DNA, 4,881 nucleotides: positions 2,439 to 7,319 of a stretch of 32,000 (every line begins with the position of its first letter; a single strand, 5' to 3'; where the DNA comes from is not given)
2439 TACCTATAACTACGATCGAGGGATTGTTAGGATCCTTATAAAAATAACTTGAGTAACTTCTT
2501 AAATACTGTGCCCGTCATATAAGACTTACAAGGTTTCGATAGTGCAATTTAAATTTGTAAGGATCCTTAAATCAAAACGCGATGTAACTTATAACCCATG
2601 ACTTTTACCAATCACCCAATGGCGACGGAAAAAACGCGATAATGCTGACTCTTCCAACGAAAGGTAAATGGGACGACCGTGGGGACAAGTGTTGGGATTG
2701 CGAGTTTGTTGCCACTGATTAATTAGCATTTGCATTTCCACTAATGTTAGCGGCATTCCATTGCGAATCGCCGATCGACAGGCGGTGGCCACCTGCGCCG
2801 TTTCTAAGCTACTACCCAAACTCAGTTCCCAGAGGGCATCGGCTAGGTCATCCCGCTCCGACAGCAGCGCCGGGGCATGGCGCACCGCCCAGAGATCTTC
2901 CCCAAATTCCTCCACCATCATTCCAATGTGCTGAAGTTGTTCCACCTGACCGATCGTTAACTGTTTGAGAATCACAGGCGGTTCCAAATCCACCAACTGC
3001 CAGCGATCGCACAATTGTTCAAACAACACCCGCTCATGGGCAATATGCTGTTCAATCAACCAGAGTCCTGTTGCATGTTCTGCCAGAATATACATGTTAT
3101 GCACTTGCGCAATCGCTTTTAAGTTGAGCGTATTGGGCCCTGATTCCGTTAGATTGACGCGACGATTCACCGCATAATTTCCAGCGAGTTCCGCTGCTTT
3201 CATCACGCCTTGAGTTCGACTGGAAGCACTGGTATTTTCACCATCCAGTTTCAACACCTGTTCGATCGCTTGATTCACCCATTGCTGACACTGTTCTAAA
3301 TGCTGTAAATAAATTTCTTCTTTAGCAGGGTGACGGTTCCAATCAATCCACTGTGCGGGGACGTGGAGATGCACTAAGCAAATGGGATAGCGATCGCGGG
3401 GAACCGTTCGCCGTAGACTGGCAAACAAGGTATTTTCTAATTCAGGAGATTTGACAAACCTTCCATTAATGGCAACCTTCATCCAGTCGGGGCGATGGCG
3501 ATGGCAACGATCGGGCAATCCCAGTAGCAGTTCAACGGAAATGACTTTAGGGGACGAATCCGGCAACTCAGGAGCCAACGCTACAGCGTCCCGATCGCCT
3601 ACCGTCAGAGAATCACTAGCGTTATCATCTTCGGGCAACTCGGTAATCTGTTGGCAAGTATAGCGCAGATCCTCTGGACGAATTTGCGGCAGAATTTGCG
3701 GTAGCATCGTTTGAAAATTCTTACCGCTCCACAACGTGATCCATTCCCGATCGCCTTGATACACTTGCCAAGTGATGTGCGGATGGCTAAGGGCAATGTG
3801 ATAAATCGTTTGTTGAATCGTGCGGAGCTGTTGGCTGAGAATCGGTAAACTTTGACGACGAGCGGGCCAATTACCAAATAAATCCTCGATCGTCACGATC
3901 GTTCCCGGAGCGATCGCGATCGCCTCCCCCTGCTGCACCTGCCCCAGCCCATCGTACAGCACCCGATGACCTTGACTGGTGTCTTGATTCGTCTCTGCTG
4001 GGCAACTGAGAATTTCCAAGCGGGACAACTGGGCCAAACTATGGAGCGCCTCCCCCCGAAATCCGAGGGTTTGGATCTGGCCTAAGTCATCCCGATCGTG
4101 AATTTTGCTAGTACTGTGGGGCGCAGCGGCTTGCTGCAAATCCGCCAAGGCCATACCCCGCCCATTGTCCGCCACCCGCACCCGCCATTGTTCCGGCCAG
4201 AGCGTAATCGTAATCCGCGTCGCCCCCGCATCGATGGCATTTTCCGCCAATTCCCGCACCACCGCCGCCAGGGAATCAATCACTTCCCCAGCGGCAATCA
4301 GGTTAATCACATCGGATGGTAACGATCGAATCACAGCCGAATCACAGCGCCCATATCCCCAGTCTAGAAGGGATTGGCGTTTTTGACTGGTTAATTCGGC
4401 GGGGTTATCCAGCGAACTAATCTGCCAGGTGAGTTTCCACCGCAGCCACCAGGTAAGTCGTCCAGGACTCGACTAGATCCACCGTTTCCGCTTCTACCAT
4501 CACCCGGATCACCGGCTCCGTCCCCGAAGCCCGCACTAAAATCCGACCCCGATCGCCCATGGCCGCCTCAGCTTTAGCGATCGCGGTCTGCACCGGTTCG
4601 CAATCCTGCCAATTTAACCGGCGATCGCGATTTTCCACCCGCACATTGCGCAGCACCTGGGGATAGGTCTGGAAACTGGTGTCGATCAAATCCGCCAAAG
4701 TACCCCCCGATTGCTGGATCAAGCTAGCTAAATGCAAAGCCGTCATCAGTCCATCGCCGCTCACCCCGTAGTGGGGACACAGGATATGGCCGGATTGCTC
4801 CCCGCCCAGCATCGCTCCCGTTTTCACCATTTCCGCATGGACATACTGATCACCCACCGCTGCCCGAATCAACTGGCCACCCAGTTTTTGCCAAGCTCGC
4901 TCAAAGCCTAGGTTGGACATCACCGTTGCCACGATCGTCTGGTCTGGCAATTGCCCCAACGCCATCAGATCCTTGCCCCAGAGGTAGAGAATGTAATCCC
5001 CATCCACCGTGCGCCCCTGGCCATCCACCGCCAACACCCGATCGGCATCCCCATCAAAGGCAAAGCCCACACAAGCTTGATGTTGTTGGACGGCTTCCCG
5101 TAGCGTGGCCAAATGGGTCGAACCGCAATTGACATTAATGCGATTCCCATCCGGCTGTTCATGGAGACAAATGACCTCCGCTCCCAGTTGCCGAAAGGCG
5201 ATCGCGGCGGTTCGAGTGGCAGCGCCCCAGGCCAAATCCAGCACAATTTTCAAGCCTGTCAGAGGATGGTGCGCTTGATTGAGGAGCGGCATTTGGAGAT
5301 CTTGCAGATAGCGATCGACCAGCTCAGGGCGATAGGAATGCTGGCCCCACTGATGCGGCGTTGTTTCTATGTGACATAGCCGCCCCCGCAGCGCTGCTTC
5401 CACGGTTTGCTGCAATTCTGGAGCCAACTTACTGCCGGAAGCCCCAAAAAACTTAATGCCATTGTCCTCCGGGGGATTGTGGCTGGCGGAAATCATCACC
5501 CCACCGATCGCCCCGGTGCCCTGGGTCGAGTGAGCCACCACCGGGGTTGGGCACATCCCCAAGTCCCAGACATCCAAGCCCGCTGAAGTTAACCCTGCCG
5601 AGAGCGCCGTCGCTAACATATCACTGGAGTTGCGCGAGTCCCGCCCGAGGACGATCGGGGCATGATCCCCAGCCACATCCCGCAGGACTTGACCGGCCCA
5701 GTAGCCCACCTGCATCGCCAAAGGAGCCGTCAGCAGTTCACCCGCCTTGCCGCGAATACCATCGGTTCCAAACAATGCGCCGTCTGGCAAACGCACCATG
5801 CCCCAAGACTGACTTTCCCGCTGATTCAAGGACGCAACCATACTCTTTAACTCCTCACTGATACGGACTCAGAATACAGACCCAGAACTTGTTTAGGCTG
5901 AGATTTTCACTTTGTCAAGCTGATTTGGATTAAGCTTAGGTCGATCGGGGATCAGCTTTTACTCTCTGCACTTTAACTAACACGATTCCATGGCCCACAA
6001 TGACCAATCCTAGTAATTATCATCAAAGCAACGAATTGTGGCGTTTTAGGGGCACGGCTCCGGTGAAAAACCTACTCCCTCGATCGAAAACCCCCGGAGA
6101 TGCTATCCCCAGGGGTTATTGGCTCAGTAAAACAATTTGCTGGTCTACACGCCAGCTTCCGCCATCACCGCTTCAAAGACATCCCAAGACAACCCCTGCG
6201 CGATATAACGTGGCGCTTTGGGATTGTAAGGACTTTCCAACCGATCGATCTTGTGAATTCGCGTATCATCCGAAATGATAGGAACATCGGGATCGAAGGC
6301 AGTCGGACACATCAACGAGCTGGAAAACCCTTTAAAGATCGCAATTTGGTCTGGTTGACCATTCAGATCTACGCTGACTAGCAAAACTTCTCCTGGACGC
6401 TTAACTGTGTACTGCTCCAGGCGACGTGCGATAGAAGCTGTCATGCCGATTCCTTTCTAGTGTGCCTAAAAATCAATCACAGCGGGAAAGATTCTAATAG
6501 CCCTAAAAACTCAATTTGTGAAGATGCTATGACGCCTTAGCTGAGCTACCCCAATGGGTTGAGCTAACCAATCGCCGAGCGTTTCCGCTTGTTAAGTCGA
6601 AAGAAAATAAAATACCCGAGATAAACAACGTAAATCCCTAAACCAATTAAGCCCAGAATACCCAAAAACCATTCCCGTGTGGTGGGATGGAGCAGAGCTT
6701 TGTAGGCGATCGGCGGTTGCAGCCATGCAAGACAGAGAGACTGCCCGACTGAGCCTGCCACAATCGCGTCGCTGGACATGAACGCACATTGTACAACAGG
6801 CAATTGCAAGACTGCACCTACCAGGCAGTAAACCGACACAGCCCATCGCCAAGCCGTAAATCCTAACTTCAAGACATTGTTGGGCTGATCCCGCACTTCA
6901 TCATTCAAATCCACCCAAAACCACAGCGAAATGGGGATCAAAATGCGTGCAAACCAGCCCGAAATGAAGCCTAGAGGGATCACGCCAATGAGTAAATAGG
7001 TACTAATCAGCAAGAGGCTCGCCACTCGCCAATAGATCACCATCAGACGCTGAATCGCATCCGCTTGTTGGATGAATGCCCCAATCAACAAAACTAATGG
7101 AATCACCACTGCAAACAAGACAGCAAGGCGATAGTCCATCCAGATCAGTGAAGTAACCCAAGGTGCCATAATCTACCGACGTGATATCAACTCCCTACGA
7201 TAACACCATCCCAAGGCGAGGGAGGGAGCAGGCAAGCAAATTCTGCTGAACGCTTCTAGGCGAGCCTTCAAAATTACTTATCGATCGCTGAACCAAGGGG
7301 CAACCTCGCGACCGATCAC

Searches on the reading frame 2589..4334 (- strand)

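Call 64: search_protein_families(library=pfam, proteins=[window:2589-4334:-], max_evalue=0.00001)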
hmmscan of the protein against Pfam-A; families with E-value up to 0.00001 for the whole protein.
window:2589-4334:- (581 aa): 4 families
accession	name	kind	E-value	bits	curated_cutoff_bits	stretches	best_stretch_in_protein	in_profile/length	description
PF01119.25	DNA_mis_repair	-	5.7e-22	78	26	1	263-361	21-118/119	DNA mismatch repair protein, C-terminal domain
PF08676.16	MutL_C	-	1.3e-14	54.5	25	1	408-527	1-140/142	MutL C terminal dimerisation domain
PF13589.12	HATPase_c_3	-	5.7e-10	39.8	25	1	22-111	3-93/137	Histidine kinase-, DNA gyrase B-, and HSP90-like ATPase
PF02518.31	HATPase_c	-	3.2e-09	37.6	26.4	1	19-77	3-64/111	Histidine kinase-, DNA gyrase B-, and HSP90-like ATPase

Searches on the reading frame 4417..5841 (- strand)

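Call 64: search_protein_families(library=pfam, proteins=[window:4417-5841:-], max_evalue=0.00001)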
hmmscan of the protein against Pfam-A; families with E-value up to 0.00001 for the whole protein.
window:4417-5841:- (474 aa): 4 families
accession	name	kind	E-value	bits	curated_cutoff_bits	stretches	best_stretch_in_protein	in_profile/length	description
PF02878.22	PGM_PMM_I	-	1.6e-41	141.6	22.5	1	23-151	3-131/138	Phosphoglucomutase/phosphomannomutase, alpha/beta/alpha domain I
PF02880.22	PGM_PMM_III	-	3.8e-33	114.5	20.7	1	280-393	1-115/115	Phosphoglucomutase/phosphomannomutase, alpha/beta/alpha domain III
PF00408.26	PGM_PMM_IV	-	3.1e-16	59.6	23.1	1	399-460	3-61/68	Phosphoglucomutase/phosphomannomutase, C-terminal domain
PF02879.22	PGM_PMM_II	-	3.2e-15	57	29.3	1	189-276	13-103/103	Phosphoglucomutase/phosphomannomutase, alpha/beta/alpha domain II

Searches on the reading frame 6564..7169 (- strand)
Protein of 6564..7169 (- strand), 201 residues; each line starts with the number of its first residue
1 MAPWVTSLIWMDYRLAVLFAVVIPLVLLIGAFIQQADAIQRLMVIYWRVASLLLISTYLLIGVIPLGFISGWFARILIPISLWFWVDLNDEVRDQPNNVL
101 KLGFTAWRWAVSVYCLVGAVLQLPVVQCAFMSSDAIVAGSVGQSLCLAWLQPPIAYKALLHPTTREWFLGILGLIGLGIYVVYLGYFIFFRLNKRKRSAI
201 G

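Call 64: search_protein_families(library=pfam, proteins=[window:6564-7169:-], max_evalue=0.00001)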
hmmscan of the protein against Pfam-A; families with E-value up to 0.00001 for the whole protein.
window:6564-7169:- (201 aa): 1 family
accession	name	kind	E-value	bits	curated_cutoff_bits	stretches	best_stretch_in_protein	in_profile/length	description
PF11375.13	DUF3177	-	8.5e-75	251.2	25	1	7-199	2-188/189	Protein of unknown function (DUF3177)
